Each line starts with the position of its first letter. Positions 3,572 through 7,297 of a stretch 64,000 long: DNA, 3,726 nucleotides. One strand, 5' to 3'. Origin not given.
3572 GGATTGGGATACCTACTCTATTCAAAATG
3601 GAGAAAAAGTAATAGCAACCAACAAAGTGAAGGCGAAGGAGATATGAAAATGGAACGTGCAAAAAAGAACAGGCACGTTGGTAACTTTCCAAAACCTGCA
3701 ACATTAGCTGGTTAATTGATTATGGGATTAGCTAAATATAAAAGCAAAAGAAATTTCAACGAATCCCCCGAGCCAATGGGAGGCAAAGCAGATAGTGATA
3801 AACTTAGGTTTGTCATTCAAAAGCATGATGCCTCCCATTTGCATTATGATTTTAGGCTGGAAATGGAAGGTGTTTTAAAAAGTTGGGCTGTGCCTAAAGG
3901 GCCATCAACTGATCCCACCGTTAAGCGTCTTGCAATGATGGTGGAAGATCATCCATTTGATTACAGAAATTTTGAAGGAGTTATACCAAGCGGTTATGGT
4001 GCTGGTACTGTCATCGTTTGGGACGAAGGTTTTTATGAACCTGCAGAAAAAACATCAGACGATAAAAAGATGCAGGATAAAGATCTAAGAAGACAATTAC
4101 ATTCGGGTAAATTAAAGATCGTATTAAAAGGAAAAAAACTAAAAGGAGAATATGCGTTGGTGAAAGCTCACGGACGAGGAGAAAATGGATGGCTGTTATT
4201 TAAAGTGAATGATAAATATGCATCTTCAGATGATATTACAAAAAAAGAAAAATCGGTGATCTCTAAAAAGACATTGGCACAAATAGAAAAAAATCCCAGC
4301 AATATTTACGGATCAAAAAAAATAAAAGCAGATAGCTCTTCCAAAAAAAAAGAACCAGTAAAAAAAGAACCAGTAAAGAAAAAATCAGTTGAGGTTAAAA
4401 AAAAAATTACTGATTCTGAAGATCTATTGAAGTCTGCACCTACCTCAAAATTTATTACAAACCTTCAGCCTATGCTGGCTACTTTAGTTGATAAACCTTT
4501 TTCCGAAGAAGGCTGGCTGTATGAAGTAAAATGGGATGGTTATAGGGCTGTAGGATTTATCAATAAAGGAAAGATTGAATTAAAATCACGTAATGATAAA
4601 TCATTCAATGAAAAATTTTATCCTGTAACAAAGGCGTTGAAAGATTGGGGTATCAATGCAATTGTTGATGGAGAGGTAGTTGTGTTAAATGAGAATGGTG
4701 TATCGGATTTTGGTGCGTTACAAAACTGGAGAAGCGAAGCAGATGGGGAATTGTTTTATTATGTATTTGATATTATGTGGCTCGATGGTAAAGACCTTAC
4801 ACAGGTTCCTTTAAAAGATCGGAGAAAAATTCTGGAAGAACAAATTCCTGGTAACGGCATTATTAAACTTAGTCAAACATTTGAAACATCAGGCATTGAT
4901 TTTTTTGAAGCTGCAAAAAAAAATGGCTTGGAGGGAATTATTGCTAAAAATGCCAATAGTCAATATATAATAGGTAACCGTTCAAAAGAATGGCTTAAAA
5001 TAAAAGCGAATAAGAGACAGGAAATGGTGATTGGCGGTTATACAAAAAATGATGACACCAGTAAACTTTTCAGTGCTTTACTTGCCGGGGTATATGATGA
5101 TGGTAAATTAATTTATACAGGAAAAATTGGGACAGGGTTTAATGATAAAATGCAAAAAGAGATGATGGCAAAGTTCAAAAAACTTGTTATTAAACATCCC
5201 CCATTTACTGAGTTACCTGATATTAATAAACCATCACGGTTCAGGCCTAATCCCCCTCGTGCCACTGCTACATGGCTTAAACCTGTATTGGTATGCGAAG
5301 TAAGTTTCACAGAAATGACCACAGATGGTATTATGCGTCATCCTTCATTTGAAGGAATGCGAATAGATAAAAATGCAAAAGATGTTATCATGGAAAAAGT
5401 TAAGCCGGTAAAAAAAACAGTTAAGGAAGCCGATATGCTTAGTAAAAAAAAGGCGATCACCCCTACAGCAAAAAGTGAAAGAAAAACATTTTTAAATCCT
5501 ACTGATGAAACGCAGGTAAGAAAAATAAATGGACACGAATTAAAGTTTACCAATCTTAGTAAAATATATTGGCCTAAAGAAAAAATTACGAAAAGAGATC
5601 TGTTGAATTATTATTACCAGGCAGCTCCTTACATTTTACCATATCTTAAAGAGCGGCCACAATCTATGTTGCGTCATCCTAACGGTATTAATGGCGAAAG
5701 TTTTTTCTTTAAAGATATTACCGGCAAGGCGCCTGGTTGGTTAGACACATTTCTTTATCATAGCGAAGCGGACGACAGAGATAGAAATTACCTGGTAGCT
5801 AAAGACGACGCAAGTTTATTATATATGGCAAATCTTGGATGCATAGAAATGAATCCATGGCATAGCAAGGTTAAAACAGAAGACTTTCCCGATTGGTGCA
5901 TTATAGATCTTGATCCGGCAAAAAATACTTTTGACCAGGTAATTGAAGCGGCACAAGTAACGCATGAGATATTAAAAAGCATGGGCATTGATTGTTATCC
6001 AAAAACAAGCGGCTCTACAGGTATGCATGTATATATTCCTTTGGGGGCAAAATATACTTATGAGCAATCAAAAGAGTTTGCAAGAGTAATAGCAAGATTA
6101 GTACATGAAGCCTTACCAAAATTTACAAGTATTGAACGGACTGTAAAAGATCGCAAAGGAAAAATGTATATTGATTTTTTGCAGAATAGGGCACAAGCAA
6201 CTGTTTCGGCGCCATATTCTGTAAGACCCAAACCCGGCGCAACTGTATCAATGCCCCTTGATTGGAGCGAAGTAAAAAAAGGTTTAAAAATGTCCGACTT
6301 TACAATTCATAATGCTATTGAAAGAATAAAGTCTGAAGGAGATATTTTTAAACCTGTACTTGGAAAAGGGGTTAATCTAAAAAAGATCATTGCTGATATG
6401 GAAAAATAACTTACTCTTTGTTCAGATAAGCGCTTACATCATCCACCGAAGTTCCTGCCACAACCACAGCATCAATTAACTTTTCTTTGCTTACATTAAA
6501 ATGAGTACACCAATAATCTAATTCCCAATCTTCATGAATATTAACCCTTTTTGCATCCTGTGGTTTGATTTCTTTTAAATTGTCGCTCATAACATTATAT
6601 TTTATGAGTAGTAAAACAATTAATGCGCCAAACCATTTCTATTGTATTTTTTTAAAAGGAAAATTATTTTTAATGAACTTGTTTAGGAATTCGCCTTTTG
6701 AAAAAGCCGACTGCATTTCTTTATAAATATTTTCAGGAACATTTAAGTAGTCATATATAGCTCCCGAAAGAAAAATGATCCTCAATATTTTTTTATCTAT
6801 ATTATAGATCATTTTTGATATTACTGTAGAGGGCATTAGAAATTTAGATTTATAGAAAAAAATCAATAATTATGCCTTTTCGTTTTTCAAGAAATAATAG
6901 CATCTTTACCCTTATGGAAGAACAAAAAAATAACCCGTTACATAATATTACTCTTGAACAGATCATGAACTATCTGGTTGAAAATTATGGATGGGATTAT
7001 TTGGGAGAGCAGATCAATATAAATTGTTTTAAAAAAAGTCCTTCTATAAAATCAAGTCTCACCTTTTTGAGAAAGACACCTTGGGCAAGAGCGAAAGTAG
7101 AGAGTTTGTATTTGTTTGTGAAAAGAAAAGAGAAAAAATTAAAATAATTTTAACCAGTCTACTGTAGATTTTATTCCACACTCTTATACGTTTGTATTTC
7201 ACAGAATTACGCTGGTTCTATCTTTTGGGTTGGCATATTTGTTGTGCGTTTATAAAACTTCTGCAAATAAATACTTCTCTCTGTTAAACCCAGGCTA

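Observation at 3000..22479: Thirteen copies of a sigma54-like GGCAY-N5-TTG(T/A) element precede the transcription units of a DNA-repair/stress cluster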

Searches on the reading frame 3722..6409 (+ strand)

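Call 7: search_protein_families(library=pfam, proteins=[window:3722-6409:+], max_evalue=0.01)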
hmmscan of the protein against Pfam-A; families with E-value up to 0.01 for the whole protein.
window:3722-6409:+ (895 aa): 6 families
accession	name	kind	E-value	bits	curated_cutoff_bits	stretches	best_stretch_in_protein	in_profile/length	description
PF21686.3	LigD_Prim-Pol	-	5.9e-88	295.2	27.4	1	623-876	1-254/254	LigD, primase-polymerase domain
PF13298.12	LigD_N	-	1.3e-42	144.7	31.1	1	33-148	1-107/107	DNA Ligase D 3'-phosphoesterase domain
PF01068.26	DNA_ligase_A_M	-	2.4e-37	129.1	26.2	1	250-428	1-204/204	ATP dependent DNA ligase domain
PF04679.21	DNA_ligase_A_C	-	1.5e-25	89.9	27.5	1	447-550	2-94/94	ATP dependent DNA ligase C terminal region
PF01896.25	DNA_primase_S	-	0.00013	22.8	26.8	1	729-848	4-163/163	DNA primase small subunit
PF01331.24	mRNA_cap_enzyme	-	0.00013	22.4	29.6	1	269-375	22-121/194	mRNA capping enzyme, catalytic domain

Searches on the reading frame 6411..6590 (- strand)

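Call 7: search_protein_families(library=pfam, proteins=[window:6411-6590:-], max_evalue=0.01)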
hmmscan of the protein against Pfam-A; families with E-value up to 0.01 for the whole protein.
window:6411-6590:- (59 aa): 1 family
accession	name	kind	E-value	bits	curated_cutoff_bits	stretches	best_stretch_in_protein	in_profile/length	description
PF12244.13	DUF3606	-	8e-18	64.5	24.3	1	7-56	4-53/54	Protein of unknown function (DUF3606)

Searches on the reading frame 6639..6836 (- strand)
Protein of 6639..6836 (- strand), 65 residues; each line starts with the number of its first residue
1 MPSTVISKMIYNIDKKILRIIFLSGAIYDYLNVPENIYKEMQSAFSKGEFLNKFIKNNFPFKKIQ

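Call 7: search_protein_families(library=pfam, proteins=[window:6639-6836:-], max_evalue=0.01)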
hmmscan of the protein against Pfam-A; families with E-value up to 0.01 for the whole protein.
window:6639-6836:- (65 aa): 1 family
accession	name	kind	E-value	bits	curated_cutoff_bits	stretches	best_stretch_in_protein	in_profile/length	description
PF13619.11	KTSC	-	9e-19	67.4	25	1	3-59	2-58/58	KTSC domain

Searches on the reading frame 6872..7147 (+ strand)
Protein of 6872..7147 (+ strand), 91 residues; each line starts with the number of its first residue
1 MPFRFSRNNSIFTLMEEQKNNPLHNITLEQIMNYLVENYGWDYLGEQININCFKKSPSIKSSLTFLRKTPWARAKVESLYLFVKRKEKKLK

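Call 7: search_protein_families(library=pfam, proteins=[window:6872-7147:+], max_evalue=0.01)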
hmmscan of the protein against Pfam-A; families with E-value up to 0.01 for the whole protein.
window:6872-7147:+ (91 aa): 1 family
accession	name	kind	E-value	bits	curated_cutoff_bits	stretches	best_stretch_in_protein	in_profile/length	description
PF09905.14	VF530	-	4.5e-33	113.7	27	1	19-81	1-63/63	DNA-binding protein VF530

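Call 72: search_protein_families(library=ncbifam, proteins=[window:6872-7147:+], max_evalue=0.001)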
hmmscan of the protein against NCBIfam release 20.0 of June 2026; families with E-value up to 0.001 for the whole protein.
window:6872-7147:+ (91 aa): 0 families
